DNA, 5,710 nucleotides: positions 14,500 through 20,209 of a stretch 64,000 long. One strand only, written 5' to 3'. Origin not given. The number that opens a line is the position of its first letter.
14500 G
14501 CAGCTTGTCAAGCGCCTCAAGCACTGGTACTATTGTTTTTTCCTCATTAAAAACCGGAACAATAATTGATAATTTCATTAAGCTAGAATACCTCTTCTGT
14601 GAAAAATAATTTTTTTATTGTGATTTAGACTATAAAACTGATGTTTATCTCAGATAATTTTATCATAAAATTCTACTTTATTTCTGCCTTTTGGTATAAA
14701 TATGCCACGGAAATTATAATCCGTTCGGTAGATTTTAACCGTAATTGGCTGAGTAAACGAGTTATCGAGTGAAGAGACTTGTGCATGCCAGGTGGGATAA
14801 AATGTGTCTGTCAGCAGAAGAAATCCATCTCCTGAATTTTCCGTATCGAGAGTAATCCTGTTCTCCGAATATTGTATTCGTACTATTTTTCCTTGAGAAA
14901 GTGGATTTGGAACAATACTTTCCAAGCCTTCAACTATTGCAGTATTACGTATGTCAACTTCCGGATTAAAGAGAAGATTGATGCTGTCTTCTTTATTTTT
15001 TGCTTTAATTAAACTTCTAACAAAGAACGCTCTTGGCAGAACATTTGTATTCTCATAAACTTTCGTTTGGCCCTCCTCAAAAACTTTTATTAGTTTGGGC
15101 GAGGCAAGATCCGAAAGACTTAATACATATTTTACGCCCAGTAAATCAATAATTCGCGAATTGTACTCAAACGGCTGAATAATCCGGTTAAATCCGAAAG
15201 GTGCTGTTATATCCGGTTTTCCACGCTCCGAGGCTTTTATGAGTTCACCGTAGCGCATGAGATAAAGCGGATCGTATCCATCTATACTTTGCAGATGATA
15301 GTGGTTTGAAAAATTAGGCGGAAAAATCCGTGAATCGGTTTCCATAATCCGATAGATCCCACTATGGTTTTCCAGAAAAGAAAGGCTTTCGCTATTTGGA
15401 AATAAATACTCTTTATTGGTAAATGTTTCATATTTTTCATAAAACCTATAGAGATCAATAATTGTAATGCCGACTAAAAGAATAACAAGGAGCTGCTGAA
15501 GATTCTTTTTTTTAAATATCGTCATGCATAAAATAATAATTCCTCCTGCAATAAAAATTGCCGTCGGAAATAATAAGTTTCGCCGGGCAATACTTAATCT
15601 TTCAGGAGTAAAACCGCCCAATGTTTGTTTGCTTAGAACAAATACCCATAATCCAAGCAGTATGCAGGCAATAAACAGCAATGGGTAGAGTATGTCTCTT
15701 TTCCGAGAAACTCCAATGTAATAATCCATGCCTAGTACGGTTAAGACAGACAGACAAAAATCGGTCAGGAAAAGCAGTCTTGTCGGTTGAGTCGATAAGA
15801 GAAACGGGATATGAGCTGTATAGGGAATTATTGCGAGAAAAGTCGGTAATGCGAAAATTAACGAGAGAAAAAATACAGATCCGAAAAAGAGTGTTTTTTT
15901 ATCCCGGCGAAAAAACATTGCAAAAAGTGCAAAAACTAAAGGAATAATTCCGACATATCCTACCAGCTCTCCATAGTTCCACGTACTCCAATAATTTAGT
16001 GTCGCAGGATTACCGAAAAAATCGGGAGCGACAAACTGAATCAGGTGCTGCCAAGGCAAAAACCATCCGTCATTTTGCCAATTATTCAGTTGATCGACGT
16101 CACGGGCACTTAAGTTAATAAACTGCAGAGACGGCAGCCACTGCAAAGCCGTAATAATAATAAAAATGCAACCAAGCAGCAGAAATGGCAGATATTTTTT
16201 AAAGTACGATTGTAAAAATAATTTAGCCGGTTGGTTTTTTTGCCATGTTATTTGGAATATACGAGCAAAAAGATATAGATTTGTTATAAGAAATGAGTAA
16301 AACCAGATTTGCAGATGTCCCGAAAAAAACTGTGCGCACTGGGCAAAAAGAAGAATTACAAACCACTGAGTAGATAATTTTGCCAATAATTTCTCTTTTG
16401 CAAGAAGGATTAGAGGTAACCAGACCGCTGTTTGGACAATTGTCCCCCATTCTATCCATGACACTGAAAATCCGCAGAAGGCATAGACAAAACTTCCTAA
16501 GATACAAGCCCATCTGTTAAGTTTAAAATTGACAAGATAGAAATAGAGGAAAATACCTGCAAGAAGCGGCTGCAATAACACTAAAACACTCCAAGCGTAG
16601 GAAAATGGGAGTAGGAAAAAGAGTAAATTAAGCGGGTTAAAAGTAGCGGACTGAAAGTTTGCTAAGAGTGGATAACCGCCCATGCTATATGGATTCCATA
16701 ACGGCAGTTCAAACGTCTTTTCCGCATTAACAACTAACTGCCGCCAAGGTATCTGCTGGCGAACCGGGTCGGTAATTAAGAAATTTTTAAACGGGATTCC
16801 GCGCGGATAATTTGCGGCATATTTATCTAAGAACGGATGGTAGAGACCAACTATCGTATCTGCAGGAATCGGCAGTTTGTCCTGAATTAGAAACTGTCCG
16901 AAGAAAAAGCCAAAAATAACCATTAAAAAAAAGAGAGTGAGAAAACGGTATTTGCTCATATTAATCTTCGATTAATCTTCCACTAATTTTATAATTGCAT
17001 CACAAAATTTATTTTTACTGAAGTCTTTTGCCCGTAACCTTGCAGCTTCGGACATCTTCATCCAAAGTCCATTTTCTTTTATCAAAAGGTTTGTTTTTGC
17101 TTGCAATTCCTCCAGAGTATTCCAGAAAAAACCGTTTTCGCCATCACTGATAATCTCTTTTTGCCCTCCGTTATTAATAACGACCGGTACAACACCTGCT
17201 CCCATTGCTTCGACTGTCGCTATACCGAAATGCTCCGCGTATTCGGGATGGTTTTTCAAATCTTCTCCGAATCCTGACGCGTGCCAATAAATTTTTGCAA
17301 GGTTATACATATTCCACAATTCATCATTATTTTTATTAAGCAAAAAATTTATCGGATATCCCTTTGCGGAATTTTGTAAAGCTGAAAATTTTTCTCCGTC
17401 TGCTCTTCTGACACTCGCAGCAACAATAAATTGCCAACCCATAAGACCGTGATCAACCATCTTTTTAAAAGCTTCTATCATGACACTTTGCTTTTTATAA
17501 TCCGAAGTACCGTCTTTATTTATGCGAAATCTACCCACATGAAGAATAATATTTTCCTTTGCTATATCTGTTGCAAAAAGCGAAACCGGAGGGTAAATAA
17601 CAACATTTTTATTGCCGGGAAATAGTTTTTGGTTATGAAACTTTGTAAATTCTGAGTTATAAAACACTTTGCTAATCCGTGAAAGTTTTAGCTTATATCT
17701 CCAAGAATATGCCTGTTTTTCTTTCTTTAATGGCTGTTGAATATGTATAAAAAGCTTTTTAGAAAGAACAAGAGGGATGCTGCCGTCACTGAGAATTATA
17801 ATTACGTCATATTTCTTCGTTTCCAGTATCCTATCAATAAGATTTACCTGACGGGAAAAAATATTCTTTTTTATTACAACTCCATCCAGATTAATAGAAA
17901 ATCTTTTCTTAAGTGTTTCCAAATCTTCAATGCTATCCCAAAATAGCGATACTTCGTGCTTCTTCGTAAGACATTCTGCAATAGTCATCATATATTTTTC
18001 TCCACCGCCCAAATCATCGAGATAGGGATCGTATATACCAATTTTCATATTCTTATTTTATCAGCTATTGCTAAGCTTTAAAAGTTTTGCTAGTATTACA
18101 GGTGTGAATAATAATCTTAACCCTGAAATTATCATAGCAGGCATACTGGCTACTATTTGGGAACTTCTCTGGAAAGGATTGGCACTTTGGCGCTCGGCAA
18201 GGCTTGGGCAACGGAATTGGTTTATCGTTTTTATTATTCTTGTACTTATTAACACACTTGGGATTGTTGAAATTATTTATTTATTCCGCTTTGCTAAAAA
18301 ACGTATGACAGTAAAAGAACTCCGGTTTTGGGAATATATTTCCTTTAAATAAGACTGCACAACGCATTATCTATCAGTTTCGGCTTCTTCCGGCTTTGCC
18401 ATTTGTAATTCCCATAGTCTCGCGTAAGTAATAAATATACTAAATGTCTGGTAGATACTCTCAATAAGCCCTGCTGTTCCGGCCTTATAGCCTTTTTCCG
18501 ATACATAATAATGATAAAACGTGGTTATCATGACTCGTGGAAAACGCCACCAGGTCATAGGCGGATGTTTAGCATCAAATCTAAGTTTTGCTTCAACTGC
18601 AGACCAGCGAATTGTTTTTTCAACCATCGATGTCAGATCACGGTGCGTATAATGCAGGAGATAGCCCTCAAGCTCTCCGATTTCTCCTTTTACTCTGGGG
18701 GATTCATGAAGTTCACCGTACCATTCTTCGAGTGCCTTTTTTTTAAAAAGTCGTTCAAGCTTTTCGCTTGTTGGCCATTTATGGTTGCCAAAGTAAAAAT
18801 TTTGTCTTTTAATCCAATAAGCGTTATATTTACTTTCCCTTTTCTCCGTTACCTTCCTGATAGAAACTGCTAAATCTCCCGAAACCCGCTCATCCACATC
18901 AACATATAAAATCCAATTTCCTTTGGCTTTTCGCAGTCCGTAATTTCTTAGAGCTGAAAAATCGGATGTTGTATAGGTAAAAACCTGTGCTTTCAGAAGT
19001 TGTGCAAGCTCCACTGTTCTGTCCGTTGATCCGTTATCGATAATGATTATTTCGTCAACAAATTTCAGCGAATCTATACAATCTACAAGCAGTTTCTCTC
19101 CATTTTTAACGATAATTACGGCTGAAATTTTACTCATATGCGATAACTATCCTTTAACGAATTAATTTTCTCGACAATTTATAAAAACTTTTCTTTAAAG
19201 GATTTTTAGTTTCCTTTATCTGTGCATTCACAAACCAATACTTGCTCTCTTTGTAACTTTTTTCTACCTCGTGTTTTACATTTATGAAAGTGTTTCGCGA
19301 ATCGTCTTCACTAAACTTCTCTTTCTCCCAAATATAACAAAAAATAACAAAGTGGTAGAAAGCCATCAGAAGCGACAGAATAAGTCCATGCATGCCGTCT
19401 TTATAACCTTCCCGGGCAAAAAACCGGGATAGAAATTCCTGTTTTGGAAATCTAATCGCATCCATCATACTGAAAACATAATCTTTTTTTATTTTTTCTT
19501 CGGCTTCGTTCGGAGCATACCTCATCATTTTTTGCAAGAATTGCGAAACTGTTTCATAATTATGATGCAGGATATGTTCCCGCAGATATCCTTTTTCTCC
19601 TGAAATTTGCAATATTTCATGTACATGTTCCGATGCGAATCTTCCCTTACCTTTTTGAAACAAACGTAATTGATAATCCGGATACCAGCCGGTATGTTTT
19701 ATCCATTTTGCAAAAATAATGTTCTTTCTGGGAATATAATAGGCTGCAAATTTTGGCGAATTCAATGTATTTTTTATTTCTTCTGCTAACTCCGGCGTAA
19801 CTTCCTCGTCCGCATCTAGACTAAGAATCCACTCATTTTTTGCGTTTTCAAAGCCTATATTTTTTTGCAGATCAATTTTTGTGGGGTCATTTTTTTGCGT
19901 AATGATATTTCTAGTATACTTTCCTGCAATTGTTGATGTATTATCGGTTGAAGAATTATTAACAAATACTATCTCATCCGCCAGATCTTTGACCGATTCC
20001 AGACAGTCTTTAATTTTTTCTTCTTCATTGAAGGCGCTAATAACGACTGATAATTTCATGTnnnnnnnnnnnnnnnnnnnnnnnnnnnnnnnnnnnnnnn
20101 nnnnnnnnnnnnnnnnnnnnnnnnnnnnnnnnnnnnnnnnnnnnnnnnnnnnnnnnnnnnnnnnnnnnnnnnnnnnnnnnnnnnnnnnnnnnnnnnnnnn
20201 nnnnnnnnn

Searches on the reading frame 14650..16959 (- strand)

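Call 26: search_protein_families(library=pfam, proteins=[window:14650-16959:-], max_evalue=0.01)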
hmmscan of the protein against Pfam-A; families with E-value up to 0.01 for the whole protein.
window:14650-16959:- (769 aa): 1 family
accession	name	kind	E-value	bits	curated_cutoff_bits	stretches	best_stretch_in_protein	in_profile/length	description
PF09586.16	YfhO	-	7.8e-19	68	28.5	1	104-657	73-604/835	Bacterial membrane protein YfhO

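Call 55: search_protein_families(library=ncbifam, proteins=[window:14650-16959:-], max_evalue=0.001)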
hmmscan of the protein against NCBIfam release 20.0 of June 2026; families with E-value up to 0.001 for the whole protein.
window:14650-16959:- (769 aa): 0 families

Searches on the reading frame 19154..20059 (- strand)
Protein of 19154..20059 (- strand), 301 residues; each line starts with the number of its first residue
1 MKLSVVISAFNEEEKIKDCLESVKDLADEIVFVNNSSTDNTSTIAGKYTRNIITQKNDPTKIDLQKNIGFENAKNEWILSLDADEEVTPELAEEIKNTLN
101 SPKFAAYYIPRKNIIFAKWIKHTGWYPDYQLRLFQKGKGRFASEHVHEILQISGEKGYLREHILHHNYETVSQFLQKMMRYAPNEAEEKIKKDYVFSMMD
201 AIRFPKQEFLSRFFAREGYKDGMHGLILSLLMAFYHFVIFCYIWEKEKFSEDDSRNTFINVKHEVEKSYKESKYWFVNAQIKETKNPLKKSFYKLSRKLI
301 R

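Call 26: search_protein_families(library=pfam, proteins=[window:19154-20059:-], max_evalue=0.01)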
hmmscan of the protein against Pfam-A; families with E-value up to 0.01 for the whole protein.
window:19154-20059:- (301 aa): 4 families
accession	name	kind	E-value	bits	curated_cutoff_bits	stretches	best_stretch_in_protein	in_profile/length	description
PF00535.33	Glycos_transf_2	-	3.3e-21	76.4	23.3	1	4-135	1-143/168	Glycosyl transferase family 2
PF13704.12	Glyco_tranf_2_4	-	8.9e-05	23.4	27.5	1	11-85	2-82/98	Glycosyl transferase family 2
PF13641.12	Glyco_tranf_2_3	-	0.00034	21.1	27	1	3-105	3-117/230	Glycosyltransferase like family 2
PF10111.15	Glyco_tranf_2_2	-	0.0037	17.2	27.3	1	4-96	1-103/276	Glycosyltransferase like family 2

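Call 55: search_protein_families(library=ncbifam, proteins=[window:19154-20059:-], max_evalue=0.001)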
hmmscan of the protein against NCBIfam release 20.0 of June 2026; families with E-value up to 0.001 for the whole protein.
window:19154-20059:- (301 aa): 12 families
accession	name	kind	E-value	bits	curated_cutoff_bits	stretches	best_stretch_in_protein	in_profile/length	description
TIGR04283.1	glyco_like_mftF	equivalog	4.1e-13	49.4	182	1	3-106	1-104/221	TIGR04283 family arsenosugar biosynthesis glycosyltransferase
NF007482.0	PRK10073.1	equivalog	5.3e-11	42.1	423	1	2-94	7-105/334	glycosyltransferase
TIGR04195.1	S_glycosyl_SunS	equivalog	1.5e-09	37.2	350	1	7-96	63-152/421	SunS family peptide S-glycosyltransferase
TIGR03937.1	PgaC_IcaA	equivalog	9.8e-07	28.1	422.3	1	2-105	46-157/407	poly-beta-1,6-N-acetyl-D-glucosamine synthase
TIGR04182.1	glyco_TIGR04182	equivalog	1.3e-05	24.7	325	1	4-99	3-97/293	S-layer glycoprotein N-glycosyltransferase AglJ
NF038302.1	EPS_HpsE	equivalog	1.9e-05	23.8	300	1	1-89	1-101/307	hormogonium polysaccharide biosynthesis glycosyltransferase HpsE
NF047683.1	TeichurnBiosyTuaG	equivalog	4.4e-05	23.3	400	1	3-94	8-106/252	teichuronic acid biosynthesis protein TuaG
NF010496.0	PRK13915.1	equivalog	7e-05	22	262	1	2-57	32-93/307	glucosyl-3-phosphoglycerate synthase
NF045692.1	OglycostaseCruG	equivalog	8.1e-05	21.7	600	1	2-99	42-152/386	2'-O-glycosyltransferase CruG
NF058614.1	PPMAGASynPpgS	equivalog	0.0002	20.9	370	1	5-48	4-47/226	polyprenyl-phospho-N-acetylgalactosaminyl synthase PpgS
NF041875.1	EPS_EpsD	equivalog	0.00025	20.6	370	1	3-94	1-99/325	exopolysaccharide biosynthesis glycosyltransferase EpsD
NF050050.1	ProtGlycPglI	equivalog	0.00076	18.9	500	1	2-93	3-102/306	GalNAc(5)-diNAcBac-PP-undecaprenol beta-1,3-glucosyltransferase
